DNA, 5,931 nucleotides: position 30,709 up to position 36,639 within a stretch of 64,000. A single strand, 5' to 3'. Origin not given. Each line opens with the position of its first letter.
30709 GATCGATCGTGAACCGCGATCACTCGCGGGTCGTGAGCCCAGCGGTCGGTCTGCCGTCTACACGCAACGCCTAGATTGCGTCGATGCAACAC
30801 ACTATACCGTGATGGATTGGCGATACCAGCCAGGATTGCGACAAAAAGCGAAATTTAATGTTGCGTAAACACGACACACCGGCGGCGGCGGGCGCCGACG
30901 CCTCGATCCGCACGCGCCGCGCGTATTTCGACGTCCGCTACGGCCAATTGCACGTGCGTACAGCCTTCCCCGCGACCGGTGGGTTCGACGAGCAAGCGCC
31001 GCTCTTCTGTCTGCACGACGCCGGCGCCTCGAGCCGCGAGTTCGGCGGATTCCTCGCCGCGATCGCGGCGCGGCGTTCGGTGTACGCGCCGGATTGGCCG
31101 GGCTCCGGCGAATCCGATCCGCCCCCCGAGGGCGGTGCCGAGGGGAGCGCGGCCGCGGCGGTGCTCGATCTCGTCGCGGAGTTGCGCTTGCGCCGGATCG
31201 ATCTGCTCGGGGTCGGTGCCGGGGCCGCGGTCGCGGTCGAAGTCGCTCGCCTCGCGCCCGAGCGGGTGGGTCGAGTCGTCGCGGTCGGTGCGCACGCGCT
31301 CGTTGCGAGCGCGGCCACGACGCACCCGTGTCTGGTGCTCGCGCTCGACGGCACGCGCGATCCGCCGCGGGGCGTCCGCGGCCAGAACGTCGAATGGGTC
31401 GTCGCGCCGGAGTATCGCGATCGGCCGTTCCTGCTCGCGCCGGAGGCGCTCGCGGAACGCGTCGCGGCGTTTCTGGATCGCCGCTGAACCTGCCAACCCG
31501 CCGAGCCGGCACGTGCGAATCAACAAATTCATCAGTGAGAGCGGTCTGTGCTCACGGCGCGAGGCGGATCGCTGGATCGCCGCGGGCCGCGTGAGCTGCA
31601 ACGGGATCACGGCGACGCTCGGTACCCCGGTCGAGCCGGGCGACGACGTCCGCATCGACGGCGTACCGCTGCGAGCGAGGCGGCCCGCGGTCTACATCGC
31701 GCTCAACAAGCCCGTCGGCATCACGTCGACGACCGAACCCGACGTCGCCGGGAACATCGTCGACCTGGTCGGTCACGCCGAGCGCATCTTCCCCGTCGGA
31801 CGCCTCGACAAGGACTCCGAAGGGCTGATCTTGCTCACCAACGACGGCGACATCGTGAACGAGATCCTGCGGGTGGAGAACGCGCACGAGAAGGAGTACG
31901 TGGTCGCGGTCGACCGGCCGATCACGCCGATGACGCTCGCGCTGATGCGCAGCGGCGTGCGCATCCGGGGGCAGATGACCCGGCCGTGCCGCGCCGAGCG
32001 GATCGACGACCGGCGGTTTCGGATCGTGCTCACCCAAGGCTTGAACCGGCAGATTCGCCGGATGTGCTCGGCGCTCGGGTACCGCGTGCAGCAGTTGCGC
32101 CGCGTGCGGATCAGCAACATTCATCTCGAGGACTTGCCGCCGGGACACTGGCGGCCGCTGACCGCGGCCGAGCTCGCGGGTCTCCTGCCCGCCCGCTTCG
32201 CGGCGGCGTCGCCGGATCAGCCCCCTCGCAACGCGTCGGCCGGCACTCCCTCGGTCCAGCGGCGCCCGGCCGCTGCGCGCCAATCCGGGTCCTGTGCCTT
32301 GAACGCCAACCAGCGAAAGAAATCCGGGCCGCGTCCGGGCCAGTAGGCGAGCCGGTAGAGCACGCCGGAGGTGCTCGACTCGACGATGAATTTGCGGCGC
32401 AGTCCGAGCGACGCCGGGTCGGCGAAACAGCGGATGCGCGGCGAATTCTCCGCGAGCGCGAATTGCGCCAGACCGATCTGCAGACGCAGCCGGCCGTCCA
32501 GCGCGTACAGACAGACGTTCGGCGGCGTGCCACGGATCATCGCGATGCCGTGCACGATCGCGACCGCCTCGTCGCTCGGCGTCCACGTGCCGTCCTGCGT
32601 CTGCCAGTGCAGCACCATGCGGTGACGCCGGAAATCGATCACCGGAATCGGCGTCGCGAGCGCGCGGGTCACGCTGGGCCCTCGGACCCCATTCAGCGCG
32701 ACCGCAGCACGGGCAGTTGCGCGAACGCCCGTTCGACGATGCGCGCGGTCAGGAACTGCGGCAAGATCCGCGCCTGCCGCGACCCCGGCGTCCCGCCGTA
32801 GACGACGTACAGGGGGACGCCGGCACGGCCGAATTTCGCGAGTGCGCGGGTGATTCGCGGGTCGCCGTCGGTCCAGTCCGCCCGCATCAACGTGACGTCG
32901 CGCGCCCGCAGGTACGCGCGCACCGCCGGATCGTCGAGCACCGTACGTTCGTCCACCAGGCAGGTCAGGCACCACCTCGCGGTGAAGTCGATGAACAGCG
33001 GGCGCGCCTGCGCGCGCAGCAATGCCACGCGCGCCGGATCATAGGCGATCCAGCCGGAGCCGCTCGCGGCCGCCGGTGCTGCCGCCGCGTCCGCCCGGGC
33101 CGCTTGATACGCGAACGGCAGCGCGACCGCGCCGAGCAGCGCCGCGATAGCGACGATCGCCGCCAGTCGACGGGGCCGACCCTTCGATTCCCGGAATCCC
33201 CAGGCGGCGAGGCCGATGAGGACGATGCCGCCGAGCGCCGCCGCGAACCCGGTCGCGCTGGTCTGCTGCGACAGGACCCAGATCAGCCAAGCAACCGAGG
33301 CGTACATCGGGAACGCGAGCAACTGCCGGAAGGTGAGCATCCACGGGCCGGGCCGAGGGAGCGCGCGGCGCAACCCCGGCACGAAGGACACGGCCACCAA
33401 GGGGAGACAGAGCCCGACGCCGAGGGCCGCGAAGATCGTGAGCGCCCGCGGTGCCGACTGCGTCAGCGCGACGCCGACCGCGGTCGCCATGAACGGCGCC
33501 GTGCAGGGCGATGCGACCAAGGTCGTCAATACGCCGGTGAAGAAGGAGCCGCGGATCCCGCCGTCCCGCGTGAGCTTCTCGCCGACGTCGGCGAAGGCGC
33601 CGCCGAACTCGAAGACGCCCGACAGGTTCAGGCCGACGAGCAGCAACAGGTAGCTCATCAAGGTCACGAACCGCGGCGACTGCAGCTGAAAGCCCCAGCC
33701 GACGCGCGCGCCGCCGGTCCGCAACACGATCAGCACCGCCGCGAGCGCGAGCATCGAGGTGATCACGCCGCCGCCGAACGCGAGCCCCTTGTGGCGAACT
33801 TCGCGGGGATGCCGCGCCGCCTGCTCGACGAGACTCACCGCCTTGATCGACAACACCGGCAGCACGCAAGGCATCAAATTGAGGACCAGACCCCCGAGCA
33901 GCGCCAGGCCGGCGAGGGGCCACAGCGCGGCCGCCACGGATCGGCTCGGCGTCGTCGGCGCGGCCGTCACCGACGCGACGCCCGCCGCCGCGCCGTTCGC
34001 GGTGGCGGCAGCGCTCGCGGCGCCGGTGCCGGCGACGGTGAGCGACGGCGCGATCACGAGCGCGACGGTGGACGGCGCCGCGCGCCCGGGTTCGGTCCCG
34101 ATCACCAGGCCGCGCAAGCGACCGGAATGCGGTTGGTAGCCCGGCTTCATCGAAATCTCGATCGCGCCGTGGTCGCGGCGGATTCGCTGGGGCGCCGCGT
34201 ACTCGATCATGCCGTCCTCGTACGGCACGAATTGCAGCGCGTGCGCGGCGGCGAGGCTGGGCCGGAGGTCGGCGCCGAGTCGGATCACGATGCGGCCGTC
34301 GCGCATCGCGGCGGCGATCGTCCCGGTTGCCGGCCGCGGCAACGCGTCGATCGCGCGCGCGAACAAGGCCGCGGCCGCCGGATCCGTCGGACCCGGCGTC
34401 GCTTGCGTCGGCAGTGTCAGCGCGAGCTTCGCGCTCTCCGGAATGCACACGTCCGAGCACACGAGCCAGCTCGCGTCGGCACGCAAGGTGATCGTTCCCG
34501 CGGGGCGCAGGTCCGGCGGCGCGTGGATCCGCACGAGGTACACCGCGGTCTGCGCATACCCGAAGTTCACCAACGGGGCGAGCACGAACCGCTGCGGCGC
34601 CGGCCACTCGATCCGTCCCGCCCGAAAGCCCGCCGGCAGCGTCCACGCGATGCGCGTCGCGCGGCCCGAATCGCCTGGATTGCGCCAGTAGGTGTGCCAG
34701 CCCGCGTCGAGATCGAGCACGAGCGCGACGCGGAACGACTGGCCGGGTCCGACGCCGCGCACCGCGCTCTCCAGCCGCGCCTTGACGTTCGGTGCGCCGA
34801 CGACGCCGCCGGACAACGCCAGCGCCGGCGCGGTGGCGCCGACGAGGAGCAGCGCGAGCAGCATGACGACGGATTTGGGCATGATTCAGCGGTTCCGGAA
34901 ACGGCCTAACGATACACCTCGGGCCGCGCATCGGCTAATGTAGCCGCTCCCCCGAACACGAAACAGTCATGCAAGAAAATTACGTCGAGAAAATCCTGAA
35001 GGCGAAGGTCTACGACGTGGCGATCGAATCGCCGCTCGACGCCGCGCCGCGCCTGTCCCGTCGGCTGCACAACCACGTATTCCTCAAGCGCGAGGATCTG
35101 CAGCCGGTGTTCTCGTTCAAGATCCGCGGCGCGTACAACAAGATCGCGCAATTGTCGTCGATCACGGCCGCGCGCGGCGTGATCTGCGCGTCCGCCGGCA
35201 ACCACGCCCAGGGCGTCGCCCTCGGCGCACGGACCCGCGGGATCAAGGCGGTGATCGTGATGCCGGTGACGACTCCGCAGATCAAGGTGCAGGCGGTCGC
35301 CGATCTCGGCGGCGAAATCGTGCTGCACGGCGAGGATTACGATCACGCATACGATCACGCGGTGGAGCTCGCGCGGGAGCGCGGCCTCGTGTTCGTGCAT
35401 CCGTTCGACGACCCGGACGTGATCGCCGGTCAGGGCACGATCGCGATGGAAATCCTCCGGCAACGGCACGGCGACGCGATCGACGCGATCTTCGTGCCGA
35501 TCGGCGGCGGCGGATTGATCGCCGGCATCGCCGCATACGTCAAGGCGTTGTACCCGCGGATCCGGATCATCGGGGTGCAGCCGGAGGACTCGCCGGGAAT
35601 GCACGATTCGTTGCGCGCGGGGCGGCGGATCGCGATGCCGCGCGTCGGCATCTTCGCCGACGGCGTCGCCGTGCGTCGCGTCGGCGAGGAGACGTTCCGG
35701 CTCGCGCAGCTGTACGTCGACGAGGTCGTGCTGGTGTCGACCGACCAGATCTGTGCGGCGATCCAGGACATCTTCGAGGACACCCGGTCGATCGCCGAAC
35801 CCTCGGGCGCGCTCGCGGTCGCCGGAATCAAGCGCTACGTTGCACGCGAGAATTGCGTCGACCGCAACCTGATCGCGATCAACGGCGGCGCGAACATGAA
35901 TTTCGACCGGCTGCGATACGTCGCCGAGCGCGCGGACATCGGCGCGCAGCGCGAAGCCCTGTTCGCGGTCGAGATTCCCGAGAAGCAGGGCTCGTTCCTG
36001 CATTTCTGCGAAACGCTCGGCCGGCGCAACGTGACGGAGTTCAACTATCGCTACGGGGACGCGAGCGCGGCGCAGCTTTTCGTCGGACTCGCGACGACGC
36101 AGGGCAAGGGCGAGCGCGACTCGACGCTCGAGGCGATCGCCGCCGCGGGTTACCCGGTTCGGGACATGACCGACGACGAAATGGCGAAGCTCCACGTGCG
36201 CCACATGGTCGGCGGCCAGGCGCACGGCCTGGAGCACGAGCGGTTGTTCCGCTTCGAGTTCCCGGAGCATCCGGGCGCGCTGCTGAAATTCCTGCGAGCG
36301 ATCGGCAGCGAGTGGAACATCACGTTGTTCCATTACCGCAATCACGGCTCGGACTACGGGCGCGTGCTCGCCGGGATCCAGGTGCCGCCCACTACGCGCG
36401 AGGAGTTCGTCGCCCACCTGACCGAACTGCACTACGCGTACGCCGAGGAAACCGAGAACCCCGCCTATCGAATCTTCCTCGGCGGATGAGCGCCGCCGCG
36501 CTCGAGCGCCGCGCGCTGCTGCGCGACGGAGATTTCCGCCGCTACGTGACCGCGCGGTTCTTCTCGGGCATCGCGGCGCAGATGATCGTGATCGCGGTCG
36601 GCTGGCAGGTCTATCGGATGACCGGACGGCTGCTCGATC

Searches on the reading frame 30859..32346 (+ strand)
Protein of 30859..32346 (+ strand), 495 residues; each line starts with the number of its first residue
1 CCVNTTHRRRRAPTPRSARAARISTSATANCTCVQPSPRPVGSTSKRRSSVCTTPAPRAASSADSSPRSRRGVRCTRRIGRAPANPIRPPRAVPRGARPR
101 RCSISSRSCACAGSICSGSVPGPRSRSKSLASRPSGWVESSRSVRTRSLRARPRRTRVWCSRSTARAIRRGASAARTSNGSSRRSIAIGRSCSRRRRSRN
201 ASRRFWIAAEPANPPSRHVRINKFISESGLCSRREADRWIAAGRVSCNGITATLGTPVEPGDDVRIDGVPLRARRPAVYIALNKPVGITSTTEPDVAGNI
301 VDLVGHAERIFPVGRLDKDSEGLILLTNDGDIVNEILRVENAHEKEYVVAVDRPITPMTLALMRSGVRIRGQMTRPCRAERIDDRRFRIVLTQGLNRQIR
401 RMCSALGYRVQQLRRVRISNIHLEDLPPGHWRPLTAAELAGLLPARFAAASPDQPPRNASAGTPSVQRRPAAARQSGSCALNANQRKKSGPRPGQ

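Call 69: search_protein_families(library=pfam, proteins=[window:30859-32346:+], max_evalue=0.00001)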
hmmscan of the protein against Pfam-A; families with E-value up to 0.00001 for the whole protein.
window:30859-32346:+ (495 aa): 2 families
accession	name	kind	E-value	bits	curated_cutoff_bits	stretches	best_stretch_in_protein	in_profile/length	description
PF00849.27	PseudoU_synth_2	-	2.5e-17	63.9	26.8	1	279-405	2-152/152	RNA pseudouridylate synthase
PF01479.30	S4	-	1.6e-12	47.4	22.8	1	219-264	1-48/48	S4 domain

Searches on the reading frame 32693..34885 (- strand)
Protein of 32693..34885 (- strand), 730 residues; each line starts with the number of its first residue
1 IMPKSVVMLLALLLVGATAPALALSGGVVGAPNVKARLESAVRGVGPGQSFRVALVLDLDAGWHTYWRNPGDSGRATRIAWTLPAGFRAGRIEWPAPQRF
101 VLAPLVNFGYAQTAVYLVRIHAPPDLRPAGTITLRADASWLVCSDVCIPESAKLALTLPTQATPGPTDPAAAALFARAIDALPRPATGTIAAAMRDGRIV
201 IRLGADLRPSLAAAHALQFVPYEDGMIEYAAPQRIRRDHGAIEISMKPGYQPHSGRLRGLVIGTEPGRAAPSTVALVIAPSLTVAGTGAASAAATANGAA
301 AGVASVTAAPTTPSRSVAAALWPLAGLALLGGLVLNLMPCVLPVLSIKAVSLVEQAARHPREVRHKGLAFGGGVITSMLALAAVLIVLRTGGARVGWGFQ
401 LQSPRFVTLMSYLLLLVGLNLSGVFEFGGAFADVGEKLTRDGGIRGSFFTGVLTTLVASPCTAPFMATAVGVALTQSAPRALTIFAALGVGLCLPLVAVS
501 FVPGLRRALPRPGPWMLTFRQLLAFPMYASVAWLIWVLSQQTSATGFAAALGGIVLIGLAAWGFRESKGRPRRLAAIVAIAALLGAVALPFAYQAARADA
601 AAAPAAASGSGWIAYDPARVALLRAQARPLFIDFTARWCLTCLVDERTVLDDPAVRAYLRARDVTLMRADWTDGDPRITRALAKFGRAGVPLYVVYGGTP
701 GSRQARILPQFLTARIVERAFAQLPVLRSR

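Call 69: search_protein_families(library=pfam, proteins=[window:32693-34885:-], max_evalue=0.00001)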
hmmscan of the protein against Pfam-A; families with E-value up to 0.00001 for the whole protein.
window:32693-34885:- (730 aa): 3 families
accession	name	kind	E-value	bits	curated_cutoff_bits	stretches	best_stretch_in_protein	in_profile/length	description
PF11412.14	DsbD_N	-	1.6e-19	70.5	25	1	47-158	16-118/119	Thiol:disulfide interchange protein DsbD, N-terminal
PF13899.12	Thioredoxin_7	-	1.2e-16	61.1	27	1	617-697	7-82/83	Thioredoxin-like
PF02683.22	DsbD_TM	-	3.8e-15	56.2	27.1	1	326-535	6-215/219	Cytochrome C biogenesis protein transmembrane domain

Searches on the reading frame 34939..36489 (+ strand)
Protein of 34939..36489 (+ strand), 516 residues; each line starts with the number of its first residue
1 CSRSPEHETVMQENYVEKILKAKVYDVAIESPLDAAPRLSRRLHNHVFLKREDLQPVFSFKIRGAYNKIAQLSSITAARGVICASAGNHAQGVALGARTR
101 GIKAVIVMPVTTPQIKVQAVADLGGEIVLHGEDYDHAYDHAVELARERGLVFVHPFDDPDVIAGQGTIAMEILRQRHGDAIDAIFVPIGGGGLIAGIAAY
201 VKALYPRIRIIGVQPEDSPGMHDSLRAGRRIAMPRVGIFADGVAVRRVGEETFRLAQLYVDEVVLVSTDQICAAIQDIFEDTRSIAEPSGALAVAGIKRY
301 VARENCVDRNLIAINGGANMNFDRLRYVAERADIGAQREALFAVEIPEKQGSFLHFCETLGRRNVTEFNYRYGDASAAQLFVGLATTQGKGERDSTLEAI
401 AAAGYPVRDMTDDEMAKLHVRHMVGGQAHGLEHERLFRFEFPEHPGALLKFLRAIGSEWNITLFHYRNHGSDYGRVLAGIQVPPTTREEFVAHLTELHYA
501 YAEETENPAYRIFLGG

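Call 69: search_protein_families(library=pfam, proteins=[window:34939-36489:+], max_evalue=0.00001)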
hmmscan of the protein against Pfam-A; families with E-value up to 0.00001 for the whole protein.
window:34939-36489:+ (516 aa): 2 families
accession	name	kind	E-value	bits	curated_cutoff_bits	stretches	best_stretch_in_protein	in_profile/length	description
PF00291.31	PALP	-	6.6e-84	282.2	35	1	30-305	7-282/295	Pyridoxal-phosphate dependent enzyme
PF00585.24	Thr_dehydrat_C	-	4.9e-50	167.7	27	2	429-514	5-91/91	C-terminal regulatory domain of Threonine dehydratase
